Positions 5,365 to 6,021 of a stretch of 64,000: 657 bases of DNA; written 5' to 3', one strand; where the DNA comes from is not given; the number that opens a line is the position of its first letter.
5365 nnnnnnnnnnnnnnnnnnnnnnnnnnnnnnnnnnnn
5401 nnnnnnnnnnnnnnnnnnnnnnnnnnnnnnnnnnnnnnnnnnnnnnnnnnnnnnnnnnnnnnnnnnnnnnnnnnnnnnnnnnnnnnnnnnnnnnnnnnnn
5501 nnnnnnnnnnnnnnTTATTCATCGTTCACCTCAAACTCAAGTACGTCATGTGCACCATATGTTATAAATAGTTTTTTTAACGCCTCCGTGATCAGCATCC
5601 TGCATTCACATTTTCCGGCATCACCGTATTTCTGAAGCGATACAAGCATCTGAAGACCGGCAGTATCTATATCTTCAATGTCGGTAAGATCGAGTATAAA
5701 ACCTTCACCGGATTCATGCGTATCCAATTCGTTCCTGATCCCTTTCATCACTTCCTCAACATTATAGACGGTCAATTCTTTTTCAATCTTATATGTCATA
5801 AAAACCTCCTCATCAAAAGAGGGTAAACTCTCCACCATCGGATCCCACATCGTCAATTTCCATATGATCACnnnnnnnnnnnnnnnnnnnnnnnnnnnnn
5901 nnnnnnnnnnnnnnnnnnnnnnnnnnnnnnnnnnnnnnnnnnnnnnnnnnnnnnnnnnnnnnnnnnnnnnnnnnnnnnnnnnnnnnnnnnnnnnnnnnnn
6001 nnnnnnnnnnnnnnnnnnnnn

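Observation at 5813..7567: Soluble, highly diverged MCP-like protein at the head of the STAS–cheY–cheA operon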

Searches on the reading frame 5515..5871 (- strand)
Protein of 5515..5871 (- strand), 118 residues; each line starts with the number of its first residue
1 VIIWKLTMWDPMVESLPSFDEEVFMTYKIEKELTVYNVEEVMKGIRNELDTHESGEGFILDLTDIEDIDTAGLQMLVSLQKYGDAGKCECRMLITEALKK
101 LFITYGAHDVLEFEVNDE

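Call 5: search_protein_families(library=pfam, proteins=[window:5515-5871:-], max_evalue=1)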
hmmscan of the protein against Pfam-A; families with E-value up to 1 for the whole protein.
window:5515-5871:- (118 aa): 2 families
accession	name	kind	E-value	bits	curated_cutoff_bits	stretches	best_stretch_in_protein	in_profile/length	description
PF01740.26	STAS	-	7.6e-08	32.5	22.6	1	24-93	10-78/106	STAS domain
PF13466.11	STAS_2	-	0.00043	20.8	29.2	1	30-83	4-54/80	STAS domain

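Call 6: search_protein_families(library=ncbifam, proteins=[window:5515-5871:-], max_evalue=1)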
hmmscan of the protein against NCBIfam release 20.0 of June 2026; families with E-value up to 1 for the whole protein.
window:5515-5871:- (118 aa): 4 families
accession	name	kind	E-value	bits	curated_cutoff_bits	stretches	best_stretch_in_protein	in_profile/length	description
TIGR00377.1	ant_ant_sig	superfamily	9.8e-06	25.4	53.45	1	28-112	17-101/108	anti-sigma factor antagonist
NF033618.0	mlaB_1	equivalog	0.00031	21.1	90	1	59-106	39-87/94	lipid asymmetry maintenance protein MlaB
NF007901.0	PRK10610.1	equivalog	0.017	15.3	189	1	28-103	23-96/129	chemotaxis response regulator CheY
TIGR00815.1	sulP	subfamily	0.026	13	380.45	1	25-93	458-534/565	sulfate permease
